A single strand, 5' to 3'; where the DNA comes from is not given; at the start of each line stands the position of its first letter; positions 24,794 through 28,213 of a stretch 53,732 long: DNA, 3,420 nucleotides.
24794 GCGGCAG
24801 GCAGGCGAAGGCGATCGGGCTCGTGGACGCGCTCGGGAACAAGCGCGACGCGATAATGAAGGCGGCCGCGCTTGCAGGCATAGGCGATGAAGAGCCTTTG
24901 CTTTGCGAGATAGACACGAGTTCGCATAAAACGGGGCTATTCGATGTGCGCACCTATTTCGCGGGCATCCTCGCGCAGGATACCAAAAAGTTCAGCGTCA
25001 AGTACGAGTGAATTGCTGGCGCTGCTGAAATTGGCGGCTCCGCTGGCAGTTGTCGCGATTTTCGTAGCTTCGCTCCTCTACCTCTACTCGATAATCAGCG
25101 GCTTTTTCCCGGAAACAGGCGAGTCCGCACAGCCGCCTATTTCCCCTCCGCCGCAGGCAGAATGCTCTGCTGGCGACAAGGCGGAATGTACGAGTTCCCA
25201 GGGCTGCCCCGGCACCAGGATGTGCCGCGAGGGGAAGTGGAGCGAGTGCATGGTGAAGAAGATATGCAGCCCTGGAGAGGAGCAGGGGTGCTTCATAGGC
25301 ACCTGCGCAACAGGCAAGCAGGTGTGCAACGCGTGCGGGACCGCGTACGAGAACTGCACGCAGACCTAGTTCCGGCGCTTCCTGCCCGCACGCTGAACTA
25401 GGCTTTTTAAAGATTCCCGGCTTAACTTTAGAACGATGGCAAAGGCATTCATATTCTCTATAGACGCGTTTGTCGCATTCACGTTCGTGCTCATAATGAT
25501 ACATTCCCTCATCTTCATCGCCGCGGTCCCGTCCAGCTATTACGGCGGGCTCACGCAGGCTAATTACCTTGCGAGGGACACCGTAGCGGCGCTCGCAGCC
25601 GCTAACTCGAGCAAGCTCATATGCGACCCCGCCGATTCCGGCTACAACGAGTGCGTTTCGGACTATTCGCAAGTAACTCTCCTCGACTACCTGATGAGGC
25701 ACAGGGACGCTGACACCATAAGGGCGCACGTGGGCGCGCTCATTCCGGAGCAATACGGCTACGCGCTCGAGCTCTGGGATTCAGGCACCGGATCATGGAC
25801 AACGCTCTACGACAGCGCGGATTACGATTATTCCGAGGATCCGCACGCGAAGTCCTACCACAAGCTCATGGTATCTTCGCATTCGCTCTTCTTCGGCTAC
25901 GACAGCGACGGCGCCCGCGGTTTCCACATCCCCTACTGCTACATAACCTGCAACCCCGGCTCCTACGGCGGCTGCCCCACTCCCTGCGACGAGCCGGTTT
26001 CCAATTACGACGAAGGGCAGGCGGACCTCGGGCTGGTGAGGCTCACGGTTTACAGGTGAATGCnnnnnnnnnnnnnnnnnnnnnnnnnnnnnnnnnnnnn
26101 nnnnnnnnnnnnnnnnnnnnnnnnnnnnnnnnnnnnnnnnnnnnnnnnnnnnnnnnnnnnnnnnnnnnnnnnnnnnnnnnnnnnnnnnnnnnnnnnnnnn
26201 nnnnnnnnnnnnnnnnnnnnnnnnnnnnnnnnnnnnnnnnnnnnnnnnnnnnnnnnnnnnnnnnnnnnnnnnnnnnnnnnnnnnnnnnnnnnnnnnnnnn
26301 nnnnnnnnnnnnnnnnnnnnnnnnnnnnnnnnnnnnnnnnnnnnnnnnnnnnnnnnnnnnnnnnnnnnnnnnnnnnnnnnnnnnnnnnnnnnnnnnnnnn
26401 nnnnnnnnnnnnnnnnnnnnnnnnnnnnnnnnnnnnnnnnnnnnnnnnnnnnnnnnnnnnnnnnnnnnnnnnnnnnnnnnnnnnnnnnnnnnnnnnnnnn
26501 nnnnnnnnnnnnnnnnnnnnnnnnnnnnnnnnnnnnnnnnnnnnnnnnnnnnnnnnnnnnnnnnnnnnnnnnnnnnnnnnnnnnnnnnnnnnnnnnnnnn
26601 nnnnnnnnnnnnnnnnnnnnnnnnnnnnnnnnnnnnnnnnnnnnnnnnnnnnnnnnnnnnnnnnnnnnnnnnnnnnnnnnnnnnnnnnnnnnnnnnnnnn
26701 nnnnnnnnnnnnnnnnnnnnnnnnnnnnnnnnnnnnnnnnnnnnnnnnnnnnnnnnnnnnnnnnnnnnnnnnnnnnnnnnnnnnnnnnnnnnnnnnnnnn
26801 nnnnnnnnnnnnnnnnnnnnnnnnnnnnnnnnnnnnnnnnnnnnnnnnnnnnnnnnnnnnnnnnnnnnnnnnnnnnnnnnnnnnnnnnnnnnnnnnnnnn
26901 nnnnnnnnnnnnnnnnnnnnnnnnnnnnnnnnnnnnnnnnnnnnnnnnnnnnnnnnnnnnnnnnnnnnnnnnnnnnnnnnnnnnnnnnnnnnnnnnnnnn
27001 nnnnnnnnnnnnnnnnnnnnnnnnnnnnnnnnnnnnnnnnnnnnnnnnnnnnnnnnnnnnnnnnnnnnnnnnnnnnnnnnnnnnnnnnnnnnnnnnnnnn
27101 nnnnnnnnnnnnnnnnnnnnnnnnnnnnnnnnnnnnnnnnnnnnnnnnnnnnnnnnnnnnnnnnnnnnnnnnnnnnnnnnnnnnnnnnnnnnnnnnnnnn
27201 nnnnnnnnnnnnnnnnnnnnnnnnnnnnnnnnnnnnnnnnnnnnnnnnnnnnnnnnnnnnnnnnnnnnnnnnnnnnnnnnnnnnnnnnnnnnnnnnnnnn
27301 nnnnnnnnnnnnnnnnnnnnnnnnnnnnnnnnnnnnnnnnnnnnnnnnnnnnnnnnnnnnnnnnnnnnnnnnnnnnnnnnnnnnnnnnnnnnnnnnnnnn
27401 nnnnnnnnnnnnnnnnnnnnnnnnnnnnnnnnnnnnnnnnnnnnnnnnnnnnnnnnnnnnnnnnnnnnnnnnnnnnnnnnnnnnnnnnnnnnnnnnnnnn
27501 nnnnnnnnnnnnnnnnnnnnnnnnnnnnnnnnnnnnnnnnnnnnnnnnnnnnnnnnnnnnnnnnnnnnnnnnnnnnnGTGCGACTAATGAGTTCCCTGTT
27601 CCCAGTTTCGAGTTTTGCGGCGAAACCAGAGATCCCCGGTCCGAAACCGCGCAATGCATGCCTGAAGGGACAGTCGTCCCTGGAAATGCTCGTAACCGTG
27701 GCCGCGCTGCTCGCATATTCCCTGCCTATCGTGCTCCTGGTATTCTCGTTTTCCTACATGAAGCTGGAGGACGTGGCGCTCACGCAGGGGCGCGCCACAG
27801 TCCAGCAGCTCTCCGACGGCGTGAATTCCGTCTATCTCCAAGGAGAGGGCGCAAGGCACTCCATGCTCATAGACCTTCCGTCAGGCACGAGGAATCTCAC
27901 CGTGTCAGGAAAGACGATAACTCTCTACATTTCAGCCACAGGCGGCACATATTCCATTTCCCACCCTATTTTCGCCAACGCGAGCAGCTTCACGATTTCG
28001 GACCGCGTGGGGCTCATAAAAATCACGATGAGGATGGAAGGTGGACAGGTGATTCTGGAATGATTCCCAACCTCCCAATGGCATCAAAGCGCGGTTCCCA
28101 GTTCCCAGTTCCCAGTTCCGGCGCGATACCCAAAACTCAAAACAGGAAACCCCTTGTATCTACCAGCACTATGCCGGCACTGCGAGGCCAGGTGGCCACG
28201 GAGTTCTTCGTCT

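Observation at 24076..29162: Stand-alone cluster of five type IV prepilin-like proteins with SppA and a Cys-rich anchored protein, lacking assembly genes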

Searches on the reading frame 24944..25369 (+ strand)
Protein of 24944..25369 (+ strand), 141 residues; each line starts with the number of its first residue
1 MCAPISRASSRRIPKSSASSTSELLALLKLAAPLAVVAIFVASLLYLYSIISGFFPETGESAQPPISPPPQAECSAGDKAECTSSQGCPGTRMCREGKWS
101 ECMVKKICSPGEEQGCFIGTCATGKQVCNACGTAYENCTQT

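Call 3: search_protein_families(library=pfam, proteins=[window:24944-25369:+], max_evalue=1)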
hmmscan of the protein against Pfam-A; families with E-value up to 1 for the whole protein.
window:24944-25369:+ (141 aa): 0 families

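Call 8: search_protein_families(library=ncbifam, proteins=[window:24944-25369:+], max_evalue=1)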
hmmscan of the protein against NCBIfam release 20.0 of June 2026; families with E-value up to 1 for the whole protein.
window:24944-25369:+ (141 aa): 0 families

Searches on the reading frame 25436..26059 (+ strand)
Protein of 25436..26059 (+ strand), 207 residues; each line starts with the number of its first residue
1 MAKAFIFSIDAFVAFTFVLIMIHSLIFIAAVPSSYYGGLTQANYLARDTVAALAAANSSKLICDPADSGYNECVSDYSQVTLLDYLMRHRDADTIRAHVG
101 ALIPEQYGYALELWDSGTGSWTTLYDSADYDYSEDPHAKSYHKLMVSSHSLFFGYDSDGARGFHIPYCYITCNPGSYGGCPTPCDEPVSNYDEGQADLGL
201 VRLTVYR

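Call 3: search_protein_families(library=pfam, proteins=[window:25436-26059:+], max_evalue=1)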
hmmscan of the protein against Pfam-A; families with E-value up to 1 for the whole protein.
window:25436-26059:+ (207 aa): 0 families

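Call 8: search_protein_families(library=ncbifam, proteins=[window:25436-26059:+], max_evalue=1)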
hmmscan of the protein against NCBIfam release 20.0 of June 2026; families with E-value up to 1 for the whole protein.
window:25436-26059:+ (207 aa): 0 families

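Call 89: search_solved_structures(query=A6, max_evalue=10)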
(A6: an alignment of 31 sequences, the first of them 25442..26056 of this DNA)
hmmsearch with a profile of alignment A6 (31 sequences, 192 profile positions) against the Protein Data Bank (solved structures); distinct sequences matched with E-value up to 10: 1.
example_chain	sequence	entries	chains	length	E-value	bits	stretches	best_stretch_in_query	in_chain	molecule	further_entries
1rkt_A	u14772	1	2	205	1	12.8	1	62-117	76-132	protein yfiR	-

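Call 96: search_protein_families(library=pfam, alignment_id=A6, max_evalue=10)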
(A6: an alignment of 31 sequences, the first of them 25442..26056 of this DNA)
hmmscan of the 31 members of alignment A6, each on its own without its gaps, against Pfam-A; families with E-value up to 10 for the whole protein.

A. member 1, window:25442-26056:+ (205 aa): 0 families

B. families by the number of members that match (of 31 scanned): 7 families
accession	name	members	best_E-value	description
PF25551.1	DUF7929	2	0.096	Domain of unknown function (DUF7929)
PF06358.17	BNYVV_TGB3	1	0.012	Beet necrotic yellow vein virus, movement protein TGB3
PF18530.7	Swi6_N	1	0.029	Swi6 N-terminal domain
PF02012.26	BNR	1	0.037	BNR/Asp-box repeat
PF18145.6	SAVED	1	0.11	SMODS-associated and fused to various effectors sensor domain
PF09951.15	Imm33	1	0.17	Immunity protein Imm33 domain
PF00754.31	F5_F8_type_C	1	0.18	F5/8 type C domain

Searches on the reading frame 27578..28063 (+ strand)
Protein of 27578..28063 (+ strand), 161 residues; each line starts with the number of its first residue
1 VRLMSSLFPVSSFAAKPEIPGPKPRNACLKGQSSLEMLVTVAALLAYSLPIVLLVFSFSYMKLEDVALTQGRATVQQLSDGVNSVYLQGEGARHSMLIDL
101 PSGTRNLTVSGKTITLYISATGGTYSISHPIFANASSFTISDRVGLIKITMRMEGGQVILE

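Call 3: search_protein_families(library=pfam, proteins=[window:27578-28063:+], max_evalue=1)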
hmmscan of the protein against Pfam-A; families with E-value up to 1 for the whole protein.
window:27578-28063:+ (161 aa): 1 family
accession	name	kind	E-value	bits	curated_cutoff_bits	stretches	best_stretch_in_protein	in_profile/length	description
PF21955.1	CarG-like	-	0.1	13.1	28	1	78-142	1-61/144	Carbapenem resistance protein CarG-like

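Call 8: search_protein_families(library=ncbifam, proteins=[window:27578-28063:+], max_evalue=1)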
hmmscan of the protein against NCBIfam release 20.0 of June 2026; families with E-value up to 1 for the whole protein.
window:27578-28063:+ (161 aa): 0 families

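Call 34: find_homologous_proteins(query=window:27587-28063:+)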
Query window:27587-28063:+ (158 aa): 1 proteins with E <= 0.001 among 71 candidates.
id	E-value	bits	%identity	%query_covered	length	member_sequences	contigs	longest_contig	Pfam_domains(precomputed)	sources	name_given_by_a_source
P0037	3.0e-94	330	100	100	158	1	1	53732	-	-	-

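Call 38: search_solved_structures(query=A2, max_evalue=10, show_alignments=2)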
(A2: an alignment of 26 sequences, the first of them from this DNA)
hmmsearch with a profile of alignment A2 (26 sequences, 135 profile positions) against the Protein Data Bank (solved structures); distinct sequences matched with E-value up to 10: 21.
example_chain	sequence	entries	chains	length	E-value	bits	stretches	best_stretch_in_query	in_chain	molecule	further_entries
4rlv_A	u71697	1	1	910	1.9e-07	34.3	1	79-133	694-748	Ankyrin-1, Ankyrin-2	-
5y4f_A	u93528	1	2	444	1.5e-05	28.1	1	80-133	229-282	Ankyrin-2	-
5y4d_A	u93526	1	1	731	1.9e-05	27.8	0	84-133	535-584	Ankyrin-1,Ankyrin-2,Ankyrin-2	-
1n11_A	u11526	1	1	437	0.00093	22.3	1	88-133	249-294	Ankyrin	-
7tw3_G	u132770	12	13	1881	0.0029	20.7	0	88-133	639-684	Ankyrin-1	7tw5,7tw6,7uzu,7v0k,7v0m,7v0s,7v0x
3q9n_C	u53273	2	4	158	0.018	18.2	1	87-132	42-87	consensus ankyrin repeat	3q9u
1mj0_A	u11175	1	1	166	0.14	15.3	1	87-133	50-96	SANK E3_5 Protein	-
4j7w_A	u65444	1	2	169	0.25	14.4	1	87-132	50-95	DARPin_E3_5_L86A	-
1n0r_A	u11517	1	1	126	0.26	14.4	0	85-133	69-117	4 ankyrin repeats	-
4j8y_A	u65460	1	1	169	0.29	14.2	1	87-133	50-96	DARPin_E3_5_D77S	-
4gmr_A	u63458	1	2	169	0.41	13.8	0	83-132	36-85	OR266 DE NOVO PROTEIN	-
2qyj_A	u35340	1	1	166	0.48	13.5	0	88-133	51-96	ankyrin NI3C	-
2xee_A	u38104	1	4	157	0.61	13.2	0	88-133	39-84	NI3C DARPIN MUTANT5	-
3noc_D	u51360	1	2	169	0.64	13.1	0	88-133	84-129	Designed ankyrin repeat protein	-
2xeh_A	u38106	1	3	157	0.71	13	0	88-133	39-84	NI3C MUT6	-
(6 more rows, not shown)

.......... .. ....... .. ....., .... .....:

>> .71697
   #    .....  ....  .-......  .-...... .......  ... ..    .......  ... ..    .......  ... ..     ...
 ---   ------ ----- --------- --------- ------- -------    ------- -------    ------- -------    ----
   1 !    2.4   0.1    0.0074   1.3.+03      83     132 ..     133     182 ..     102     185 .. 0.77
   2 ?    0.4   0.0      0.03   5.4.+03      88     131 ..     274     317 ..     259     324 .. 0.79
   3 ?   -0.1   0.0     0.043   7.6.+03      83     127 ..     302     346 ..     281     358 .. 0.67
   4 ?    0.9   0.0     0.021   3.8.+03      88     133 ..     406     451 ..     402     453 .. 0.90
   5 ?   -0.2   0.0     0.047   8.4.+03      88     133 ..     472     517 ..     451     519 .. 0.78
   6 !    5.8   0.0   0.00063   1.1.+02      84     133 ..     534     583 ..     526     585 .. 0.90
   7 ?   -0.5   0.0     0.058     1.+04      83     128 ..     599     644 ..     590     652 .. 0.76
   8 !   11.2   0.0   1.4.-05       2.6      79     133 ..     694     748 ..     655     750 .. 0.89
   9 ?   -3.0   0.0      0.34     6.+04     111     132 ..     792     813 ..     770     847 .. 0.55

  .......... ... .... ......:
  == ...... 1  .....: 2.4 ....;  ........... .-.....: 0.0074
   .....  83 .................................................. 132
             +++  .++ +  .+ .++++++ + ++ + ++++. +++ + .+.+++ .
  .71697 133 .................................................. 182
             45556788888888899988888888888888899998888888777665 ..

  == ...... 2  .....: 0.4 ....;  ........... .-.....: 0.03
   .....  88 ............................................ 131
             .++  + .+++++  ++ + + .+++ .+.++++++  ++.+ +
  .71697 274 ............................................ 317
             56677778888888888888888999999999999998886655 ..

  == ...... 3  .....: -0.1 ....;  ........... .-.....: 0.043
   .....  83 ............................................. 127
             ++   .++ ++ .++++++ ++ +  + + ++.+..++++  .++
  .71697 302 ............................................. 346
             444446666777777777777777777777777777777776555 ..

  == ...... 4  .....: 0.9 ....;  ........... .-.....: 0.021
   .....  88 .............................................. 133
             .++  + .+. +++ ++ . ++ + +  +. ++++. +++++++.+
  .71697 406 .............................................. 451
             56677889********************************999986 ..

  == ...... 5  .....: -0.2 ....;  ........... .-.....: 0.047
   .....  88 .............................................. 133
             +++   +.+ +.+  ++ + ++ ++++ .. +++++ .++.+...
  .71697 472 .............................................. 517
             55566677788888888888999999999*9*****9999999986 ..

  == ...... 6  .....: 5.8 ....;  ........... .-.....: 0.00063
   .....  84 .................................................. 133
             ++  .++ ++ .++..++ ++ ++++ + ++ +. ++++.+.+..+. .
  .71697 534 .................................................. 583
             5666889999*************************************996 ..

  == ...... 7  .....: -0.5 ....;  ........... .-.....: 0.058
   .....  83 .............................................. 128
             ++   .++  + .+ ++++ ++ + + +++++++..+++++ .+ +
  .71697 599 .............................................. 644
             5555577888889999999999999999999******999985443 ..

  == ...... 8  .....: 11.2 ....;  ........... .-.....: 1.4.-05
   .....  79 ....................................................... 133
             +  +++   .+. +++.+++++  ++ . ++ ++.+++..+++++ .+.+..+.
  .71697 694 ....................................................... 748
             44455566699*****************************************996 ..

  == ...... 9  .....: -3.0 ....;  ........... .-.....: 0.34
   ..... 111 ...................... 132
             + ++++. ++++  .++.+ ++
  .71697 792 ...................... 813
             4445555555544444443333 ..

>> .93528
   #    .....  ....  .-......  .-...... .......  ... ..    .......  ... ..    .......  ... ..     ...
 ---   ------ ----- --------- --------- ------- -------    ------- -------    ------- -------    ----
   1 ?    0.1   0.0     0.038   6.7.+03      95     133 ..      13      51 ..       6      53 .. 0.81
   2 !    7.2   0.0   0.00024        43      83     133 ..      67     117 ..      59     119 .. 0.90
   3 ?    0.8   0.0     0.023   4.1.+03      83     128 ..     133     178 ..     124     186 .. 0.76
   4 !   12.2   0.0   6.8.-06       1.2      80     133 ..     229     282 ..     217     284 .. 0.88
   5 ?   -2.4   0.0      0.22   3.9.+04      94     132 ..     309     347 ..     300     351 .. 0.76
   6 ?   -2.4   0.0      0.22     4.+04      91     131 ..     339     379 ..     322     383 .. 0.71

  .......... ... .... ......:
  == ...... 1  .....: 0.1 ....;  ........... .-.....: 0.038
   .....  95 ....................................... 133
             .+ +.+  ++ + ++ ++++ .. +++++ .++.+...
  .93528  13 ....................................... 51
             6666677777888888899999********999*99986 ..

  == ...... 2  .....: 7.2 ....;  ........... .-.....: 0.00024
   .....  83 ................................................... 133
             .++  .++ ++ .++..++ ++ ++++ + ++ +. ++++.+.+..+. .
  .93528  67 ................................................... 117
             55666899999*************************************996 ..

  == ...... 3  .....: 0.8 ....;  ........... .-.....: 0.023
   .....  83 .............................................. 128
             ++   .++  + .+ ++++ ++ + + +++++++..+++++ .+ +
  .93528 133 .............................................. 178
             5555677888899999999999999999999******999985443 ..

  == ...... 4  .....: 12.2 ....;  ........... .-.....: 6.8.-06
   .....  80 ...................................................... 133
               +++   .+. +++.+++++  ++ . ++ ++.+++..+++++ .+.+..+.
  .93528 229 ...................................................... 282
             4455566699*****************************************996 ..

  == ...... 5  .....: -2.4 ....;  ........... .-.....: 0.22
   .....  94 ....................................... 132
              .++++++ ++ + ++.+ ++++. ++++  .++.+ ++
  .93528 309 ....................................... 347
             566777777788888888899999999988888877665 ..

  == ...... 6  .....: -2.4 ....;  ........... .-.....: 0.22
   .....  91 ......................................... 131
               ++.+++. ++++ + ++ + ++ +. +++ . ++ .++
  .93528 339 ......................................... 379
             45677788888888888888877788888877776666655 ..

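Call 39: search_protein_families(library=pfam, alignment_id=A2, max_evalue=10)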
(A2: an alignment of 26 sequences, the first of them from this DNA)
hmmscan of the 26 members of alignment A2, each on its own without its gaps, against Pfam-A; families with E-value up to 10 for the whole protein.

A. member 1, seq(133 aa): 2 families
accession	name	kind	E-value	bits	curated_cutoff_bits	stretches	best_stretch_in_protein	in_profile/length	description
PF21955.1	CarG-like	-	0.065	13.8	28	1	50-114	1-61/144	Carbapenem resistance protein CarG-like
PF23288.1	KOW6_SPT5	-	0.28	11.6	27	1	35-63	15-43/55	Transcription elongation factor SPT5, sixth KOW domain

B. families by the number of members that match (of 26 scanned): 18 families
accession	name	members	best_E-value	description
PF04021.17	Class_IIIsignal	3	0.005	Class III signal peptide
PF06480.20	FtsH_ext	2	0.0025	FtsH Extracellular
PF10651.15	BppU_N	2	0.0031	BppU N-terminal domain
PF02057.21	Glyco_hydro_59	2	0.0057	Glycosyl hydrolase family 59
PF21955.1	CarG-like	2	0.065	Carbapenem resistance protein CarG-like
PF23288.1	KOW6_SPT5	2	0.071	Transcription elongation factor SPT5, sixth KOW domain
PF23385.1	Beta-prop_IFT140_2nd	1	0.018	IFT140 second beta-propeller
PF23931.1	Terminase_6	1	0.025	Terminase small subunit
PF21602.3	GldM_3rd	1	0.044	GldM third domain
PF08536.17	Whirly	1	0.063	Whirly transcription factor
PF04829.18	PT-VENN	1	0.065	Pre-toxin domain with VENN motif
PF23326.1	UBL_UBAC1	1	0.072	UBAC1 UBL-like domain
PF17737.7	Ig_C19orf38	1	0.084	Ig domain in C19orf38 (HIDE1)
PF16962.11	ABC_export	1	0.12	Putative ABC exporter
PF17736.7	Ig_C17orf99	1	0.14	C17orf99 Ig domain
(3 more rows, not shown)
